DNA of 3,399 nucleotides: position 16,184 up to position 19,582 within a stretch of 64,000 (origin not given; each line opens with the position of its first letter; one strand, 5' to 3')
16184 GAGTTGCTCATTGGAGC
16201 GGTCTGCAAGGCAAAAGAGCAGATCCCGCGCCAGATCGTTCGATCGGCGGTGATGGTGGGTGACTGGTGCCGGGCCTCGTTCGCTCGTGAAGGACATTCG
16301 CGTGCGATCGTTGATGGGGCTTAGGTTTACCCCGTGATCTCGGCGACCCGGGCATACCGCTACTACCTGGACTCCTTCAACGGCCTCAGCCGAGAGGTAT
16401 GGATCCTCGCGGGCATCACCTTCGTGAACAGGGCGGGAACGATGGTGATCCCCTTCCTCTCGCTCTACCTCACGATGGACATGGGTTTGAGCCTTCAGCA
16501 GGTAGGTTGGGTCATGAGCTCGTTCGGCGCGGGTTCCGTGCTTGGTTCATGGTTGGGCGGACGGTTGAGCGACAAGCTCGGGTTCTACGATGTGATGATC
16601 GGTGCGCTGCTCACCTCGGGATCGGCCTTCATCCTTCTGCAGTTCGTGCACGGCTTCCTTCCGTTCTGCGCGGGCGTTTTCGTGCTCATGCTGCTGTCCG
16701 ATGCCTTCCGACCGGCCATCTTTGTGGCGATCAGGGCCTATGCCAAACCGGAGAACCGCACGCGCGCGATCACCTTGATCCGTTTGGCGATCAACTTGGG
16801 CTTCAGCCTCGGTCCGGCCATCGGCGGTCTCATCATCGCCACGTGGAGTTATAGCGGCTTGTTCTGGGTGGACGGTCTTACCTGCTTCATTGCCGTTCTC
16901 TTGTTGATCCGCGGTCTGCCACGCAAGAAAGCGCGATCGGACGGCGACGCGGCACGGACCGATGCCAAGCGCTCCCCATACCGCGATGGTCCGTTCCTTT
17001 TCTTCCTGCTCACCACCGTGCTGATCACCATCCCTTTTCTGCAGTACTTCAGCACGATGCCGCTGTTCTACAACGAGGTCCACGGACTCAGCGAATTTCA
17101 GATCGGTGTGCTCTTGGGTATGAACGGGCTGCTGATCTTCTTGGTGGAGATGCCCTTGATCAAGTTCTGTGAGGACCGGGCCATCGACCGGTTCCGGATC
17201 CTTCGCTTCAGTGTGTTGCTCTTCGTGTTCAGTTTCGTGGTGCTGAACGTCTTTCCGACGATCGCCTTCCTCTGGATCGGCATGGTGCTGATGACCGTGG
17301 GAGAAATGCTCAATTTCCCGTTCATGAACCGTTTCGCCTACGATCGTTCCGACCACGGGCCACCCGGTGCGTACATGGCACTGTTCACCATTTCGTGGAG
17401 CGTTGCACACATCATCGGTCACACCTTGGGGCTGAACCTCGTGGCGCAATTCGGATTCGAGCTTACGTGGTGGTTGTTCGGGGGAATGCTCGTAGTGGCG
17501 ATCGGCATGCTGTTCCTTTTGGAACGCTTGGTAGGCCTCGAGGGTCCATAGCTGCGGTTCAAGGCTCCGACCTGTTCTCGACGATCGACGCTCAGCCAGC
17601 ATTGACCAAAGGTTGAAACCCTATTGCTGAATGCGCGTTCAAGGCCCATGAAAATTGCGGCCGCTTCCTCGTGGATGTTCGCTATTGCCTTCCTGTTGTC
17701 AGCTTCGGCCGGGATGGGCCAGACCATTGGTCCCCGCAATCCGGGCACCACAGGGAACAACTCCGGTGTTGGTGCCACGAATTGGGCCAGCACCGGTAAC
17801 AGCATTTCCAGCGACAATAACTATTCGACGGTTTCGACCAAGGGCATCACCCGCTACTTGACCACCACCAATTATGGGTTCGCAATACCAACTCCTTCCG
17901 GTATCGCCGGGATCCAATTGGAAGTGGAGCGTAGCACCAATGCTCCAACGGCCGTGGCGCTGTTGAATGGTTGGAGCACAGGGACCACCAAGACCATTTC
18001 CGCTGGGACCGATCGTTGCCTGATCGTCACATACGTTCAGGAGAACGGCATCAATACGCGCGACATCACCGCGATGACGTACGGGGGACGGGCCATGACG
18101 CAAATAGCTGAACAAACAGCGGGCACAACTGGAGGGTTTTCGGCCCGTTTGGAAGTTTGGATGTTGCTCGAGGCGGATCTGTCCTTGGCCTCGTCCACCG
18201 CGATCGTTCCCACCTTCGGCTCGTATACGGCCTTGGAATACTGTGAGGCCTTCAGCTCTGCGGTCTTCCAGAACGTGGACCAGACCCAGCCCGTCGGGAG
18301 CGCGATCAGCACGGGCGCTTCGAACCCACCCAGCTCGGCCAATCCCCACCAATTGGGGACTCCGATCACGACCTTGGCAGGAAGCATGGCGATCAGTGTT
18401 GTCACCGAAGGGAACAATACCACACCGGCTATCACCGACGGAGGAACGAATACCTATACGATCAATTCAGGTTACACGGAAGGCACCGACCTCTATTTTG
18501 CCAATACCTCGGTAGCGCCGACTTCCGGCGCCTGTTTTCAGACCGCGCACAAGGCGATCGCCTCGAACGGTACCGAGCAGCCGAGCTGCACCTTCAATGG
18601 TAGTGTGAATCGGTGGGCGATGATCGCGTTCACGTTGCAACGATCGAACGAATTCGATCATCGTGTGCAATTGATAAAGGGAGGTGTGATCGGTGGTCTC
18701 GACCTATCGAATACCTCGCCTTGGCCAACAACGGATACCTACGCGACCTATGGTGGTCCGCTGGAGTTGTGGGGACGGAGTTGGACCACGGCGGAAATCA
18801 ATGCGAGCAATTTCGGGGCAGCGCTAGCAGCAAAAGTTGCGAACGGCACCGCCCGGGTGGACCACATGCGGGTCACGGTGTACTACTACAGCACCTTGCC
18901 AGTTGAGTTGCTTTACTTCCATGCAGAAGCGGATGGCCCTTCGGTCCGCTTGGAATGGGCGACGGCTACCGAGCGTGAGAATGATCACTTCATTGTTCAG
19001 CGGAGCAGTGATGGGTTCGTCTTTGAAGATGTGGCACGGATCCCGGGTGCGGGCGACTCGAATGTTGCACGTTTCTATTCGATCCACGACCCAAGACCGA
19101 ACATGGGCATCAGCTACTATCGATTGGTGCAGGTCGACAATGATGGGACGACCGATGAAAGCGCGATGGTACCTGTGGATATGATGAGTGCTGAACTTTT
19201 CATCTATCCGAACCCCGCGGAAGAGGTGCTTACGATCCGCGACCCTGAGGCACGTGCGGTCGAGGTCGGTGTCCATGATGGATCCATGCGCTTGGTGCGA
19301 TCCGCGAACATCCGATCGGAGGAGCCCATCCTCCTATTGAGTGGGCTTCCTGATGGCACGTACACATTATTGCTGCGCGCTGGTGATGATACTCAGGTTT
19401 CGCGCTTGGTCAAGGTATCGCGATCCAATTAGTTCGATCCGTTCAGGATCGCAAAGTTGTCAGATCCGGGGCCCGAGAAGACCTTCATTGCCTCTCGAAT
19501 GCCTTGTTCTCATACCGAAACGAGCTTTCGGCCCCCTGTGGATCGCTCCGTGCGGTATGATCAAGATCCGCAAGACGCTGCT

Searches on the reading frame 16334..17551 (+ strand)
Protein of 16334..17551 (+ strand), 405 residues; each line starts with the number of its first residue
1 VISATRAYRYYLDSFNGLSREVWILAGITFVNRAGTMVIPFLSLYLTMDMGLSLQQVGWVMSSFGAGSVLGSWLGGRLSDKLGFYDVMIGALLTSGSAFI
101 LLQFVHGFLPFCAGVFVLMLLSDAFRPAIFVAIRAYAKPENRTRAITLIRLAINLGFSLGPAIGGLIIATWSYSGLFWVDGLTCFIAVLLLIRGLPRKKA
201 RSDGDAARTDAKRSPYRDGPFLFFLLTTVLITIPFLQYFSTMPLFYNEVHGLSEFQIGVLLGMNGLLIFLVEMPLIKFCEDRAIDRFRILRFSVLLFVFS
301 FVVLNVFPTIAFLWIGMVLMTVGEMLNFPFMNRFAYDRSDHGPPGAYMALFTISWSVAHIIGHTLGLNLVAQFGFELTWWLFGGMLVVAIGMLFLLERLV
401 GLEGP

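Call 82: search_protein_families(library=pfam, proteins=[window:16334-17551:+], max_evalue=0.0001)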
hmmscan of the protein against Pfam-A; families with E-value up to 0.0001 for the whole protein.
window:16334-17551:+ (405 aa): 2 families
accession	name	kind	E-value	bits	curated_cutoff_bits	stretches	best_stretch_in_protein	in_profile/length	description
PF07690.21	MFS_1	-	1.4e-47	162.7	33.4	1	28-362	4-346/347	Major Facilitator Superfamily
PF12832.13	MFS_1_like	-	4e-07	29.9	25.2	1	37-366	17-358/373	MFS_1 like family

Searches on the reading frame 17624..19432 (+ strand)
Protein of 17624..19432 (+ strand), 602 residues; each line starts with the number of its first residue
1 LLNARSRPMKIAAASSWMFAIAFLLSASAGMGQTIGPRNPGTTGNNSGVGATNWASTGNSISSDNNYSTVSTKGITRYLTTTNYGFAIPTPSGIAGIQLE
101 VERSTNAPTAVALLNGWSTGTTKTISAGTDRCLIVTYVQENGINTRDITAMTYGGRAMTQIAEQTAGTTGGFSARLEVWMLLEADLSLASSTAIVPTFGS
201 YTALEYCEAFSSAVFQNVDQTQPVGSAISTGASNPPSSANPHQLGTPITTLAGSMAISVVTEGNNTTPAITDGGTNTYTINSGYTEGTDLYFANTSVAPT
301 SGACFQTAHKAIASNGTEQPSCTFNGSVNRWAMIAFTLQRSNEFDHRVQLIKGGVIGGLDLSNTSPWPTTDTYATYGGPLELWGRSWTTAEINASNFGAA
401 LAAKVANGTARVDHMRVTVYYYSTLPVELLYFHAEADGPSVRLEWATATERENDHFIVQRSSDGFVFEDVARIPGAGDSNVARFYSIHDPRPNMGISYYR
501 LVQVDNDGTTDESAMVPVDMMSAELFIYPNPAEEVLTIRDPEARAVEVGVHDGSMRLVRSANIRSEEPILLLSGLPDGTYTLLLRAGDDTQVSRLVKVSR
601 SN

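Call 82: search_protein_families(library=pfam, proteins=[window:17624-19432:+], max_evalue=0.0001)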
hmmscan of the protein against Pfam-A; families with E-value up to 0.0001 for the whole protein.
window:17624-19432:+ (602 aa): 1 family
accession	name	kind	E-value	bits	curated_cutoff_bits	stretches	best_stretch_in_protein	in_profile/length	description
PF18962.6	Por_Secre_tail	-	3.4e-06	27.7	27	1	527-595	1-73/75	Secretion system C-terminal sorting domain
